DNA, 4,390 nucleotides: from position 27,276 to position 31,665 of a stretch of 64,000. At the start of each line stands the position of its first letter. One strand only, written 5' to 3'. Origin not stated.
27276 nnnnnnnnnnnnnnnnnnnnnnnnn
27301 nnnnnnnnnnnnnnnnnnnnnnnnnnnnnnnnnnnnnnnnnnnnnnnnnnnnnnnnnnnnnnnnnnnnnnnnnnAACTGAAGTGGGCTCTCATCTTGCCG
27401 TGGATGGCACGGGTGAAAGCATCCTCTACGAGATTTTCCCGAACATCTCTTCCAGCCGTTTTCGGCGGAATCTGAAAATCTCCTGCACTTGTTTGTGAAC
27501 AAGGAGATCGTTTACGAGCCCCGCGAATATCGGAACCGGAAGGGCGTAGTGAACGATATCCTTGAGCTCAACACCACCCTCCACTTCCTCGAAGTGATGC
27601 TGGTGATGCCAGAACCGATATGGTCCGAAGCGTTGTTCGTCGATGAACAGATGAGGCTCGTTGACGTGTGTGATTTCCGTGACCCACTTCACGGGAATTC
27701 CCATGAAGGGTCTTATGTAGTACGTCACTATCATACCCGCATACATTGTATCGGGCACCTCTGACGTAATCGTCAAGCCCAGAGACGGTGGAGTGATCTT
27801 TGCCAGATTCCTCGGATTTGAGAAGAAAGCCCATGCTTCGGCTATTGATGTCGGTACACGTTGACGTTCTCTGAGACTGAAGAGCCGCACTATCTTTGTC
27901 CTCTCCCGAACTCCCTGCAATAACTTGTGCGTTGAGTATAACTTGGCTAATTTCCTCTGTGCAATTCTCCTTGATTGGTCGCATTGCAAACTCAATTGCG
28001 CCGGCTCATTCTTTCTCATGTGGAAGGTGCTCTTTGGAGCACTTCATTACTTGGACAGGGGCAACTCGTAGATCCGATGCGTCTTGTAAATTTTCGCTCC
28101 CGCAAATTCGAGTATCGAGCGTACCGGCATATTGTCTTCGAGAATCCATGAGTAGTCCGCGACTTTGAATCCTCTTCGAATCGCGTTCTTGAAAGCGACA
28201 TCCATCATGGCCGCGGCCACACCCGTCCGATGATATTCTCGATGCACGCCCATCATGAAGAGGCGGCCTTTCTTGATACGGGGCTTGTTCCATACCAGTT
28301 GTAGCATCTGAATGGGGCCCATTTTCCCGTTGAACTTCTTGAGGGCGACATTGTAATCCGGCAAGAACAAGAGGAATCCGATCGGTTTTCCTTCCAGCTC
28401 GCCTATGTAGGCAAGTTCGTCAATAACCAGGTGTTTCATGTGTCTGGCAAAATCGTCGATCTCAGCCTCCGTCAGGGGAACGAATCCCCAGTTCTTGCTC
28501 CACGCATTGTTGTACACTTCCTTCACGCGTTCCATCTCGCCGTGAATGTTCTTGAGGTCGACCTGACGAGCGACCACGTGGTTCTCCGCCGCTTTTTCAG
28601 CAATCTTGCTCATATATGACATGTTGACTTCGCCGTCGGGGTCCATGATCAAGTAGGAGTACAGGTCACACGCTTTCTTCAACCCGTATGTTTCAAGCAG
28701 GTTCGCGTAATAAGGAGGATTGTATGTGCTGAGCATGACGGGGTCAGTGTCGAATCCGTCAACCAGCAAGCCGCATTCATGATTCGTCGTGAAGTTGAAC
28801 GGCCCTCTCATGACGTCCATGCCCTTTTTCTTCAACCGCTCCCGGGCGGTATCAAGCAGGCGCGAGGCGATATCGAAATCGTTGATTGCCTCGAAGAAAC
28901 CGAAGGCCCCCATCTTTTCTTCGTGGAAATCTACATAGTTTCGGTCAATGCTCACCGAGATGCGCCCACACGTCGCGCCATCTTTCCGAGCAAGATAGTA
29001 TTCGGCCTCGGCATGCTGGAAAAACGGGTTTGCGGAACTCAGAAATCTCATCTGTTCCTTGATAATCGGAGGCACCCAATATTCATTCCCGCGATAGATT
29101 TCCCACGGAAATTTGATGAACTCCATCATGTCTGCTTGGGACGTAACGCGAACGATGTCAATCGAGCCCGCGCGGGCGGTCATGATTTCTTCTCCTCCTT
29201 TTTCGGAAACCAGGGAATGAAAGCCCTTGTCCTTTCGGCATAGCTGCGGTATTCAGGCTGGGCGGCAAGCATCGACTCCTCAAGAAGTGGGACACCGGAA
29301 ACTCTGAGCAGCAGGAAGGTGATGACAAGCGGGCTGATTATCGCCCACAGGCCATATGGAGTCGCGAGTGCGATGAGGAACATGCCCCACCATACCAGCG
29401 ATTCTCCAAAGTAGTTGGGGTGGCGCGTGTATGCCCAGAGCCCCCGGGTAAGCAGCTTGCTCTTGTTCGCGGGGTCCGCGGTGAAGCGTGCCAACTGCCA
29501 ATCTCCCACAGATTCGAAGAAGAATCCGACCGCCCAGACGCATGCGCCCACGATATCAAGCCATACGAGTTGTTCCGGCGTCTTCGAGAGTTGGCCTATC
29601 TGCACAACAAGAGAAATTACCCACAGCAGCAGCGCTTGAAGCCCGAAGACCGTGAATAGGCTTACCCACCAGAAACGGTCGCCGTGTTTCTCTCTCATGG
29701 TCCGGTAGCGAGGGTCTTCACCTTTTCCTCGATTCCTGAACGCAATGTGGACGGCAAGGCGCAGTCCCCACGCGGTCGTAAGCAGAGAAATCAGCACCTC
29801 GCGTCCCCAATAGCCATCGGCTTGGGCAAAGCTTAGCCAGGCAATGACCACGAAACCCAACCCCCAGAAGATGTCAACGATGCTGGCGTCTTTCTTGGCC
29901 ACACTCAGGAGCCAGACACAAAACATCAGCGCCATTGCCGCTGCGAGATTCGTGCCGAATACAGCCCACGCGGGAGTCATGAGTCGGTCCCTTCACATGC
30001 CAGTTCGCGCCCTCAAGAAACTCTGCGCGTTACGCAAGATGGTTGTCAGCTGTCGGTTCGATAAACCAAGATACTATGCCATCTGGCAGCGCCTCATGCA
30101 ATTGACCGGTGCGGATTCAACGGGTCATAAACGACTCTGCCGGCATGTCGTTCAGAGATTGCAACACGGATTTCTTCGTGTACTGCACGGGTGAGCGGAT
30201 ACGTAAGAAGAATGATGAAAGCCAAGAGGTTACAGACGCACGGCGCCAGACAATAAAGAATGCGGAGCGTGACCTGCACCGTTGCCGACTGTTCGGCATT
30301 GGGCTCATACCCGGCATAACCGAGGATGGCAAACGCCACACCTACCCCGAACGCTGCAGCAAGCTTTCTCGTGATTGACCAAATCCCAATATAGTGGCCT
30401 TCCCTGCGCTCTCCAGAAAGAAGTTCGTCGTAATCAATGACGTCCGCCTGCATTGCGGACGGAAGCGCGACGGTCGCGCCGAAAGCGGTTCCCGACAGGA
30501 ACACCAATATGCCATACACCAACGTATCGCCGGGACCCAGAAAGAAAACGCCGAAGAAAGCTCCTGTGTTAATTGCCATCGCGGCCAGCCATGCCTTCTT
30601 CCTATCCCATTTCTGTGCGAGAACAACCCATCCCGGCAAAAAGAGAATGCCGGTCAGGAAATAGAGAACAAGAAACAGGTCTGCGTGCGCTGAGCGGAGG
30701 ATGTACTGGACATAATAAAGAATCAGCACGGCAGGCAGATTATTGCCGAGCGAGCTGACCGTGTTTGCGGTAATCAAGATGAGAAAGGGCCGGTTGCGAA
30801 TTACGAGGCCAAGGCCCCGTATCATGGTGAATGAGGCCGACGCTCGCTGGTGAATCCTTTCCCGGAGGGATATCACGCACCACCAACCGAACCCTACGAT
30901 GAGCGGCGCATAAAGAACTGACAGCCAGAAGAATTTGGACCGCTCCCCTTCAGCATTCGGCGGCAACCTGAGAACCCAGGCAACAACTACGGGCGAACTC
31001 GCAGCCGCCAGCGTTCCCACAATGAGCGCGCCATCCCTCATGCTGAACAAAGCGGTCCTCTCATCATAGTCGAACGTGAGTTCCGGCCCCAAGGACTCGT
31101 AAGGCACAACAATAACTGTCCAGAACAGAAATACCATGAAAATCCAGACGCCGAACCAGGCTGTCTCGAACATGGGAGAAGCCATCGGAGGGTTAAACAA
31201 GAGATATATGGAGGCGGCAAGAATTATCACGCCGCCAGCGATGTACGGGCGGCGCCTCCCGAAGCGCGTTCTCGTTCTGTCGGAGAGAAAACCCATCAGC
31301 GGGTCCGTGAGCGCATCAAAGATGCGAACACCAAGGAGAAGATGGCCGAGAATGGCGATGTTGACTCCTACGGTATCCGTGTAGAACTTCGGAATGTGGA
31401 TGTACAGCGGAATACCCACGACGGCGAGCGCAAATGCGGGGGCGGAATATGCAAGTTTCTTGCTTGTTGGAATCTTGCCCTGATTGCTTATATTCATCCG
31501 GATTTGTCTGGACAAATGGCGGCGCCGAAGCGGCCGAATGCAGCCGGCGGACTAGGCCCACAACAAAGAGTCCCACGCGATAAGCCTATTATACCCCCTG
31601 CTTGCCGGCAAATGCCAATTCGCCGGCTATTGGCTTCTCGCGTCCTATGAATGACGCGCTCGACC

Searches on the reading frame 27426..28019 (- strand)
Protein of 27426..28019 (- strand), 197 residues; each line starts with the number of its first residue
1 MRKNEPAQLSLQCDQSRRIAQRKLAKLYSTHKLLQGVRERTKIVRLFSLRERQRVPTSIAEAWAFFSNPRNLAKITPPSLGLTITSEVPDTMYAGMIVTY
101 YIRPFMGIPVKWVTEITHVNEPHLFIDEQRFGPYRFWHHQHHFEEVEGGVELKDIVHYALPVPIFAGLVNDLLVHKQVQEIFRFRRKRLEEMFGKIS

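Call 8: search_protein_families(library=pfam, proteins=[window:27426-28019:-], max_evalue=0.001)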
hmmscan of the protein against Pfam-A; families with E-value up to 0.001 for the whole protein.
window:27426-28019:- (197 aa): 1 family
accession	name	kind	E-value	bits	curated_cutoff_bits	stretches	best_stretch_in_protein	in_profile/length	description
PF10604.15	Polyketide_cyc2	-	0.00014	22.6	27.4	1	49-190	4-138/142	Polyketide cyclase / dehydrase and lipid transport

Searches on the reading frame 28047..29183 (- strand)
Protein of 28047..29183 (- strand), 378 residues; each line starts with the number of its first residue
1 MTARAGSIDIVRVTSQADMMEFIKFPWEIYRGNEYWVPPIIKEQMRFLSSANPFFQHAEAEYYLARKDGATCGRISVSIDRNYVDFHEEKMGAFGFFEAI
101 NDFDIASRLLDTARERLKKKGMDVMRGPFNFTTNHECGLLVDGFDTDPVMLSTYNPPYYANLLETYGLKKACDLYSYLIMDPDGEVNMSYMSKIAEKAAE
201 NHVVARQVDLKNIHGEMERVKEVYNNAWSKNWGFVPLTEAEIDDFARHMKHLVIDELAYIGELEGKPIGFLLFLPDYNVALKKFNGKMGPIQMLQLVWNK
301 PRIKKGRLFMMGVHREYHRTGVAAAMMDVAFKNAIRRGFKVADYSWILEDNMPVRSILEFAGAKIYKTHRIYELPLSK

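Call 8: search_protein_families(library=pfam, proteins=[window:28047-29183:-], max_evalue=0.001)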
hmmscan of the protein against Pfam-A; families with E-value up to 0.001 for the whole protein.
window:28047-29183:- (378 aa): 2 families
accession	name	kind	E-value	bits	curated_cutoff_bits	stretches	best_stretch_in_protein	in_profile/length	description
PF00583.31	Acetyltransf_1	-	2.2e-10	41.3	20.7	1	220-355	4-108/116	Acetyltransferase (GNAT) family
PF13508.13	Acetyltransf_7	-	9.5e-05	23.1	27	0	259-339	6-62/84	Acetyltransferase (GNAT) domain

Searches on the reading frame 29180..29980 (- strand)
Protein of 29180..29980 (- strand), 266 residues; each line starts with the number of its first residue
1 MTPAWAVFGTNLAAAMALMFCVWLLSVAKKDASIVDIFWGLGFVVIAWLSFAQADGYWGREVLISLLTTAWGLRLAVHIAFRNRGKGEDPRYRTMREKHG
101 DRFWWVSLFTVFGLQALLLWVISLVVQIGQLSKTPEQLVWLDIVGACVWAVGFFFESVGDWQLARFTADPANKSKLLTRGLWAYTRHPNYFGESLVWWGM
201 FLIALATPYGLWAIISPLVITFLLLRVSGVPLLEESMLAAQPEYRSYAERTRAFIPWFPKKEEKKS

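Call 8: search_protein_families(library=pfam, proteins=[window:29180-29980:-], max_evalue=0.001)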
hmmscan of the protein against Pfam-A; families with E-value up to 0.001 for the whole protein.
window:29180-29980:- (266 aa): 4 families
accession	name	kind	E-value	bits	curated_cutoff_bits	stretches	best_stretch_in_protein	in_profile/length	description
PF06966.17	DUF1295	-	5.5e-76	255.6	20.4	1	22-251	1-235/235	Protein of unknown function (DUF1295)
PF02544.21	Steroid_dh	-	5.2e-08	33.5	22.6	1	116-214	11-114/150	3-oxo-5-alpha-steroid 4-dehydrogenase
PF04191.18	PEMT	-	1.4e-06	29.1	25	1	145-227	6-92/105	Phospholipid methyltransferase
PF04140.19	ICMT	-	2.2e-05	25.2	24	1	172-227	31-86/95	Isoprenylcysteine carboxyl methyltransferase (ICMT) family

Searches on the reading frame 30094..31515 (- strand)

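Call 8: search_protein_families(library=pfam, proteins=[window:30094-31515:-], max_evalue=0.001)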
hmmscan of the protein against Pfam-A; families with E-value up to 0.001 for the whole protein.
window:30094-31515:- (473 aa): 2 families
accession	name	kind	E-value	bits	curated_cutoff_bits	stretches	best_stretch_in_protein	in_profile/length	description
PF13347.12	MFS_2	-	3e-95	319.7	27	1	23-443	2-427/427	MFS/sugar transport protein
PF07690.21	MFS_1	-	2.1e-12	47.1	33.4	1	42-390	20-346/347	Major Facilitator Superfamily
